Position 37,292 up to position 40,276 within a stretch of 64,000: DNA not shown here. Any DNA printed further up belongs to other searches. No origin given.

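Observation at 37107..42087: Exopolysaccharide module: processive QxxRW GT2 synthase plus a GT-C::GH8 fusion protein, next to an HxlR regulator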

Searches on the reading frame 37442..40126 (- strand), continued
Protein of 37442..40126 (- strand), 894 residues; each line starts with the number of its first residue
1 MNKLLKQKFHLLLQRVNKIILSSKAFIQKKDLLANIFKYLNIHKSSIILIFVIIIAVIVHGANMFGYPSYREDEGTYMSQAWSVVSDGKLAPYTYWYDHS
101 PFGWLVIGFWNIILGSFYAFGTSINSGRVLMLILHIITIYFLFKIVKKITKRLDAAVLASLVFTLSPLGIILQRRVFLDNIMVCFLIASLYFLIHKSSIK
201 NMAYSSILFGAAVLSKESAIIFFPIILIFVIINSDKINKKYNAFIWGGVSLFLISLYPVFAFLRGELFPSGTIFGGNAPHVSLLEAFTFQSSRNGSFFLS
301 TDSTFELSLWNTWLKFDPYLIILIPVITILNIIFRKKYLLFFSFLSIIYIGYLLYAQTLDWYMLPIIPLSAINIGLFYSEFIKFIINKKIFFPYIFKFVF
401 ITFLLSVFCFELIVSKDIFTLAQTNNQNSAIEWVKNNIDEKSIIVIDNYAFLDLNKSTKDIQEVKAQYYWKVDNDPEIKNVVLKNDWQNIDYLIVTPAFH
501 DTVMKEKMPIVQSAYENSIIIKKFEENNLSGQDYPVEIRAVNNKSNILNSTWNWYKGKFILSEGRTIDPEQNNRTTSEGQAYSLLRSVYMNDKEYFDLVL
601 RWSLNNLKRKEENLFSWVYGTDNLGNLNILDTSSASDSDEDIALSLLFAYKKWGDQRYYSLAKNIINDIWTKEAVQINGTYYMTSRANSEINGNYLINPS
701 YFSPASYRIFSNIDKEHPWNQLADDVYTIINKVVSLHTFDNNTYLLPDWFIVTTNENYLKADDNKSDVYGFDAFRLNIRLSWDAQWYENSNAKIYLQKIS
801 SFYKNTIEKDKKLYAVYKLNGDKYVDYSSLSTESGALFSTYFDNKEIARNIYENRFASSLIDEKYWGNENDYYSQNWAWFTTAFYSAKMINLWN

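Call 33: predict_structure(alignment_id=A1)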
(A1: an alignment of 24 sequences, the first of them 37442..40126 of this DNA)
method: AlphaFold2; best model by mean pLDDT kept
length: 894 residues; sequences in the alignment: 24
mean_pLDDT: 87.2   pTM: 0.67
mean pLDDT of the five models: 87.2, 85.1, 84.7, 82.5, 81.1
residues with pLDDT >= 90: 459; 70-90: 367; 50-70: 61; < 50: 7
segments of 3 or more residues with pLDDT < 50: 23-29
pLDDT, mean of each block of 10 residues (from residue 1): 80 77 49 67 84 90 86 83 75 57 85 68 88 94 96 92 88 88 96 90 95 90 95 87 93 87 79 75 73 70 82 84 90 93 95 77 87 94 82 72 77 80 91 89 91 82 86 85 89 93 85 88 78 83 78 95 95 93 96 97 96 94 89 92 98 97 98 95 90 91 97 97 97 89 90 92 79 91 96 95 92 91 90 93 88 88 88 92 89 91
secondary structure, 60 per line:
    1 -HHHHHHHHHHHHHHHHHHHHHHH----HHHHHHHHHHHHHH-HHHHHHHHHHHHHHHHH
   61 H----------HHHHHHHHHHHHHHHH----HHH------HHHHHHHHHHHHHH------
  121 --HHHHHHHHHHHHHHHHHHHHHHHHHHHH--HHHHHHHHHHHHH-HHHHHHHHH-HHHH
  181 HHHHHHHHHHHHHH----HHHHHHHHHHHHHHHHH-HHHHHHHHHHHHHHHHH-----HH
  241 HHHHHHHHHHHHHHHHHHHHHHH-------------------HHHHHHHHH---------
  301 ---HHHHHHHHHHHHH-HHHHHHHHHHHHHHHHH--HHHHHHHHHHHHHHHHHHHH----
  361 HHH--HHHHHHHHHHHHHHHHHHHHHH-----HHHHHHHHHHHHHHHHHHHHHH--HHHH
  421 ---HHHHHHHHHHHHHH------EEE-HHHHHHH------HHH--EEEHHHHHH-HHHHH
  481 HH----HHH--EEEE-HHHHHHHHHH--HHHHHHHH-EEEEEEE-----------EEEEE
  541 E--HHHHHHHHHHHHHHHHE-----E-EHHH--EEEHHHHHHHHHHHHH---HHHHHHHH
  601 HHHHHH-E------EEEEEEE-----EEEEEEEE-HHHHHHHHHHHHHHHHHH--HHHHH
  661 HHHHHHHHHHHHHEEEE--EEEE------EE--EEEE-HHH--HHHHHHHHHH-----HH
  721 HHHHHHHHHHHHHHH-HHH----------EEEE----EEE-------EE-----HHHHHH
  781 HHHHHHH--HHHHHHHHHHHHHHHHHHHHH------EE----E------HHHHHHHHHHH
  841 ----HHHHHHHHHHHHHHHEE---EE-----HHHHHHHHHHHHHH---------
elements in order (helices of 4 or more, strands of 3 or more residues): H2-24 H29-42 H44-61 H72-87 H101-114 H123-150 H153-165 H167-175 H177-194 H199-215 H217-233 H239-263 H283-291 H304-316 H318-334 H337-356 H366-387 H393-414 H417-420 H424-437 E444-446 H448-454 E466-468 H469-474 H476-482 E492-495 H497-506 H509-516 E518-524 E536-541 H544-559 E574-576 H577-589 H593-606 E615-621 E627-634 H636-653 H656-673 E674-677 E680-683 E694-697 H704-713 H719-735 E750-753 E758-760 H775-787 H790-810 H830-840 H845-859 H872-885
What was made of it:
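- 38879..40126 (-): GT-C (PMT_2-like) membrane domain of the fusion protein, aa 1-416, about 11 TM helices, N-terminus in the cytoplasm. AF2 helices (call 33).
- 38492..38878 (-): Extracytoplasmic alpha/beta domain (aa 417-545) that completes the GT-C unit. It forms the C-terminus in unfused homologs. AF2 secondary structure (call 33).
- Checked: The AF2 model shows about 11 TM helices rather than 12 (call 33).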

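Call 35: fold_search(model_id=the predicted structure, library=pdb)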
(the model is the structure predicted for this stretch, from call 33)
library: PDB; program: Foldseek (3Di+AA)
matches with E <= 10: 579; with E <= 0.001: 136
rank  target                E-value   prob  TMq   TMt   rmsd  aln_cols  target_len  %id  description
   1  9b87_A                1.0e-16  1.00  0.33  0.85   2.8       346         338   22  Tetrameric cryo-EM structure of E. coli BcsZ (released 2025-02-19)
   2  3qxf_A                2.7e-16  1.00  0.34  0.85   2.7       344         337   22  Structure of the bacterial cellulose synthase subunit Z (released 2011-03-30)
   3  3qxq_A                3.4e-16  1.00  0.33  0.85   2.7       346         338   21  Structure of the bacterial cellulose synthase subunit Z in complex with cellopentaose (released 2011-03-30)
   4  4q2b_C                4.9e-16  1.00  0.34  0.84   2.8       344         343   23  The crystal structure of an endo-1,4-D-glucanase from Pseudomonas putida KT2440 (released 2014-06-25)
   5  4q2b_A                5.1e-16  1.00  0.34  0.85   2.7       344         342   23  The crystal structure of an endo-1,4-D-glucanase from Pseudomonas putida KT2440 (released 2014-06-25)
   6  4q2b_B                6.3e-16  1.00  0.34  0.84   2.8       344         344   23  The crystal structure of an endo-1,4-D-glucanase from Pseudomonas putida KT2440 (released 2014-06-25)
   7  1is9                  7.8e-16  1.00  0.34  0.82   3.2       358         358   26  Endoglucanase A from Clostridium thermocellum at atomic resolution (released 2002-09-04)
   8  7f81_A                8.2e-16  1.00  0.33  0.85   2.8       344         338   23  Structure of the bacterial cellulose synthase subunit Z from Enterobacter sp. CJF-002 (released 2022-02-09)
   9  7f82_A                8.2e-16  1.00  0.33  0.85   2.8       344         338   22  Structure of the bacterial cellulose synthase subunit Z in complex with cellooligosaccharides from Enterobacter sp. CJ (released 2022-02-09)
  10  5gy3                  9.6e-16  1.00  0.32  0.89   2.9       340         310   23  The crystal structure of endoglucanase Cel10, a family 8 glycosyl hydrolase from Klebsiella pneumoniae (released 2016-12-21)
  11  1cem                  2.5e-15  1.00  0.34  0.81   2.9       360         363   25  ENDOGLUCANASE A (CELA) CATALYTIC CORE, RESIDUES 33-395 (released 1997-01-11)
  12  5czl                  4.4e-15  1.00  0.31  0.86   3.1       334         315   21  Crystal structure of a novel GH8 endo-beta-1,4-glucanase from an Achatina fulica gut metagenomic library (released 2016-08-03)
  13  1wzz                  4.8e-15  1.00  0.32  0.86   3.3       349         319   19  Structure of endo-beta-1,4-glucanase CMCax from Acetobacter xylinum (released 2006-03-14)
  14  1kwf_A                5.9e-15  1.00  0.34  0.81   2.8       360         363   25  Atomic Resolution Structure of an Inverting Glycosidase in Complex with Substrate (released 2002-03-13)
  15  5cd2                  1.1e-14  1.00  0.34  0.84   2.8       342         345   22  The crystal structure of endo-1,4-D-glucanase from Vibrio fischeri ES114 (released 2015-07-22)
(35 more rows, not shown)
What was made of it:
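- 38879..40126 (-): Foldseek hits to STT3 at E about 1e-7 (call 35).
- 37442..38491 (-): GH8 catalytic domain (aa 546-894, plus the stop codon), BcsZ/CelA-like, predicted to be extracytoplasmic. Catalytic acid E578 (38393-38395), D637 (38216-38218), catalytic base D772 (37811-37813). Foldseek BcsZ 9b87/3qxf TM 0.85 on the target, E=1e-16 (call 35).
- On Glycoside hydrolase family 8: TM 0.81-0.89 on GH8 structures (call 35).
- On GT-C glycosyltransferases (PMT_2 / GT39-like): Foldseek hits STT3 at E about 1e-7 (call 35).
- Closest known: BcsA-BcsB-BcsZ bacterial cellulose synthase. Same: Both have a GH8 endoglucanase of BcsZ type (TM 0.85, call 35).
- The best structural GT-C hits listed are STT3 oligosaccharyltransferases (call 35).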

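Call 45: search_protein_families(library=ncbifam, proteins=[L072:9833-11446:+, L037:9923-11518:+], max_evalue=0.1)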
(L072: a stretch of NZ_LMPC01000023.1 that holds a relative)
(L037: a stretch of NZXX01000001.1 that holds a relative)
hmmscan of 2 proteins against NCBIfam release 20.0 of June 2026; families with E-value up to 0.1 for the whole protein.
L072:9833-11446:+ (538 aa): 1 family
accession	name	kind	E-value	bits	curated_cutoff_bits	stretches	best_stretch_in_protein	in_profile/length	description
NF046093.1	AZOBR_p60025_fam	subfamily_domain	0.00097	18.4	150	1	105-235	99-222/232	AZOBR_p60025 family cell surface glycopolymer formation protein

L037:9923-11518:+ (532 aa): 0 families

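Call 48: search_protein_families(library=pfam, proteins=[L065:9976-12675:+, L068:10057-11889:+, L010:7766-9964:+, L011:7842-9959:+, L028:6833-8983:+, L051:7560-9938:+, L063:1-2514:+, L062:9596-12676:+, L050:4329-6812:+, L045:4038-5165:+], max_evalue=0.0001)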
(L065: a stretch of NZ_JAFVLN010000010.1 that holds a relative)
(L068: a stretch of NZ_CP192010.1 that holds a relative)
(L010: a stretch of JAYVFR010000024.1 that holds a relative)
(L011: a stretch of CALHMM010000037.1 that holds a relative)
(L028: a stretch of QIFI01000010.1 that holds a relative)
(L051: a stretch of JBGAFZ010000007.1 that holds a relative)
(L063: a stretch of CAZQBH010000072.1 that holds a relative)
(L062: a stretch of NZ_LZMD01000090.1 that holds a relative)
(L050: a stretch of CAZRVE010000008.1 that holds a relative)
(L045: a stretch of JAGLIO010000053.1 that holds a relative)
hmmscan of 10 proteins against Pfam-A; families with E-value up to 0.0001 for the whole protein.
L065:9976-12675:+ (899 aa): 3 families
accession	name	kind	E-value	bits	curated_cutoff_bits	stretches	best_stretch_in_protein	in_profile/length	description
PF00535.33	Glycos_transf_2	-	2.8e-30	105.9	23.3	1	531-700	1-164/168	Glycosyl transferase family 2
PF13641.12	Glyco_tranf_2_3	-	3e-14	54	27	1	527-634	1-109/230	Glycosyltransferase like family 2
PF04138.20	GtrA_DPMS_TM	-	1.2e-13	51.7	26.1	1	769-883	2-116/117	GtrA/DPMS, transmembrane domain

L068:10057-11889:+ (610 aa): 1 family
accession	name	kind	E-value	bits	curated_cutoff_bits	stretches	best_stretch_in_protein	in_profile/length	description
PF04138.20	GtrA_DPMS_TM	-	1.4e-18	67.6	26.1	1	470-585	2-116/117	GtrA/DPMS, transmembrane domain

L010:7766-9964:+ (732 aa): 4 families
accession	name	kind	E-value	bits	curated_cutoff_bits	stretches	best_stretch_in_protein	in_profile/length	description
PF13641.12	Glyco_tranf_2_3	-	6.5e-33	115.1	27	1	361-590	3-229/230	Glycosyltransferase like family 2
PF13632.12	Glyco_trans_2_3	-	8.9e-28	97.9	27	1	450-660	2-195/198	Glycosyl transferase family group 2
PF00535.33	Glycos_transf_2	-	5.4e-09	36.6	23.3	1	362-520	1-153/168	Glycosyl transferase family 2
PF13506.12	Glyco_transf_21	-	4.2e-08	33.3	21.7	1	434-589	18-173/174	Glycosyl transferase family 21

L011:7842-9959:+ (705 aa): 4 families
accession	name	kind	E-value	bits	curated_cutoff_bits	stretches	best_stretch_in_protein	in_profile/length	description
PF13641.12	Glyco_tranf_2_3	-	4.5e-40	138.5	27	1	323-551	3-230/230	Glycosyltransferase like family 2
PF13632.12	Glyco_trans_2_3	-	4.1e-25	89.2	27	1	409-617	1-194/198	Glycosyl transferase family group 2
PF00535.33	Glycos_transf_2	-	4.9e-10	40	23.3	1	324-489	1-161/168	Glycosyl transferase family 2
PF13506.12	Glyco_transf_21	-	8.7e-06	25.7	21.7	1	393-549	17-173/174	Glycosyl transferase family 21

L028:6833-8983:+ (716 aa): 4 families
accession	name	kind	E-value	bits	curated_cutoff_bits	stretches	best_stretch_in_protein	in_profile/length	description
PF13641.12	Glyco_tranf_2_3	-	5.4e-38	131.7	27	1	336-563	3-228/230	Glycosyltransferase like family 2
PF13632.12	Glyco_trans_2_3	-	7.5e-23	81.8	27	1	422-632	1-195/198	Glycosyl transferase family group 2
PF00535.33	Glycos_transf_2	-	7.7e-18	65.4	23.3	1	338-471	2-131/168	Glycosyl transferase family 2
PF13506.12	Glyco_transf_21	-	4.8e-05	23.3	21.7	0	411-563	22-173/174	Glycosyl transferase family 21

L051:7560-9938:+ (792 aa): 6 families
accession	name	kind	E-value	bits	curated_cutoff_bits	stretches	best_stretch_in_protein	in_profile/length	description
PF13641.12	Glyco_tranf_2_3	-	4.2e-34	119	27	1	415-644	3-230/230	Glycosyltransferase like family 2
PF13632.12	Glyco_trans_2_3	-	2.1e-24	86.9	27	1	502-711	2-196/198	Glycosyl transferase family group 2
PF16697.10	Yop-YscD_cpl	-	2.1e-18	66.8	33.2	1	18-102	10-91/94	Inner membrane component of T3SS, cytoplasmic domain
PF00498.31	FHA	-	1.5e-15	57.8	20.7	1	27-95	1-67/67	FHA domain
PF00535.33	Glycos_transf_2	-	2.1e-07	31.5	23.3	1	417-540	2-120/168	Glycosyl transferase family 2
PF13506.12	Glyco_transf_21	-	5.4e-05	23.2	21.7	1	488-642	20-173/174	Glycosyl transferase family 21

L063:1-2514:+ (838 aa): 3 families
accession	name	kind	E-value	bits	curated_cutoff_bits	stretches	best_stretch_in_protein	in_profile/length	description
PF13641.12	Glyco_tranf_2_3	-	5.6e-26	92.4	27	1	470-697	3-228/230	Glycosyltransferase like family 2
PF13632.12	Glyco_trans_2_3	-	9.4e-16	58.6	27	1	557-761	2-180/198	Glycosyl transferase family group 2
PF00535.33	Glycos_transf_2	-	2.9e-08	34.3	23.3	1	471-603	1-128/168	Glycosyl transferase family 2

L062:9596-12676:+ (1026 aa): 3 families
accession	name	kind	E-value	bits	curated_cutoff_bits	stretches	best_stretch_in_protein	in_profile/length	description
PF13231.12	PMT_2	-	3.2e-09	37.6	26.1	1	199-358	1-157/160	Dolichyl-phosphate-mannose-protein mannosyltransferase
PF14344.12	DUF4397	-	3.1e-07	31.4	30.6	0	810-889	34-118/119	Domain of unknown function (DUF4397)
PF02366.24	PMT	-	6.3e-05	23.1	22.7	1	218-360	76-233/245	Dolichyl-phosphate-mannose-protein mannosyltransferase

L050:4329-6812:+ (827 aa): 6 families
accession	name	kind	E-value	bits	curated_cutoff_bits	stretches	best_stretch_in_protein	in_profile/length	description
PF13641.12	Glyco_tranf_2_3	-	1.7e-35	123.5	27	1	456-683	3-229/230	Glycosyltransferase like family 2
PF00535.33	Glycos_transf_2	-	4.6e-34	118.2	23.3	2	8-134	1-123/168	Glycosyl transferase family 2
PF13632.12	Glyco_trans_2_3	-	6e-26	91.9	27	1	543-753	2-195/198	Glycosyl transferase family group 2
PF04138.20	GtrA_DPMS_TM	-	3.2e-21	76.1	26.1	2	246-364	1-117/117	GtrA/DPMS, transmembrane domain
PF10111.15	Glyco_tranf_2_2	-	1e-06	28.9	27.3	0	9-102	2-94/276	Glycosyltransferase like family 2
PF13506.12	Glyco_transf_21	-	1.3e-06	28.4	21.7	0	531-682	22-173/174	Glycosyl transferase family 21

L045:4038-5165:+ (375 aa): 3 families
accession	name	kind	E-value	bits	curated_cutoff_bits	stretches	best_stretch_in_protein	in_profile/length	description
PF00535.33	Glycos_transf_2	-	3e-31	109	23.3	1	15-186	1-166/168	Glycosyl transferase family 2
PF04138.20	GtrA_DPMS_TM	-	9.1e-19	68.2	26.1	1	253-371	1-117/117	GtrA/DPMS, transmembrane domain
PF10111.15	Glyco_tranf_2_2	-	1.5e-05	25.1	27.3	1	15-130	1-119/276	Glycosyltransferase like family 2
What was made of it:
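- Tried and rejected: I first read L065 and L068 as GT-C::DPMS::GtrA and GT-C::GtrA fusions (call 48).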

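Call 56: find_encoding_contigs(protein=window:37442-40126:-, flank=6000, max_places=3)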
Protein window:37442-40126:- (894 aa): 2 contigs read that carry it; 2 places shown.
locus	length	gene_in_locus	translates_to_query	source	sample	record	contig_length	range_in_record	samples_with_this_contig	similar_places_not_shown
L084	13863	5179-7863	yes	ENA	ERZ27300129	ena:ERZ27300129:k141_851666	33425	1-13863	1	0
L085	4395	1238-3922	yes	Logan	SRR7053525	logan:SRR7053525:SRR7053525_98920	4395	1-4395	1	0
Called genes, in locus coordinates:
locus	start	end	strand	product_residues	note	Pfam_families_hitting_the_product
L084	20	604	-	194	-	-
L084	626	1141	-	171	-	PF00293:NUDIX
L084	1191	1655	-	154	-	PF13419:HAD_2, PF00702:Hydrolase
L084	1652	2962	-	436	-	PF03952:Enolase_N, PF00113:Enolase_C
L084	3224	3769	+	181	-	-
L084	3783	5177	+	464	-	PF13506:Glyco_transf_21 (weak), PF00535:Glycos_transf_2, PF10111:Glyco_tranf_2_2 (weak), PF13641:Glyco_tranf_2_3, PF13632:Glyco_trans_2_3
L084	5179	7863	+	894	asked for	PF13231:PMT_2, PF01270:Glyco_hydro_8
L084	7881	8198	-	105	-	PF01638:HxlR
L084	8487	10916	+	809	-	PF00912:Transgly, PF00905:Transpeptidase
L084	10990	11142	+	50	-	-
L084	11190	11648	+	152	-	PF06210:DUF1003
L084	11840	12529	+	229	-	PF20582:UPF0758_N, PF04002:RadC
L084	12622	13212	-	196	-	-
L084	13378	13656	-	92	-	PF09876:DUF2103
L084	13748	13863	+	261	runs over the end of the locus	PF19458:DUF5995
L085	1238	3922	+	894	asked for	PF13231:PMT_2, PF01270:Glyco_hydro_8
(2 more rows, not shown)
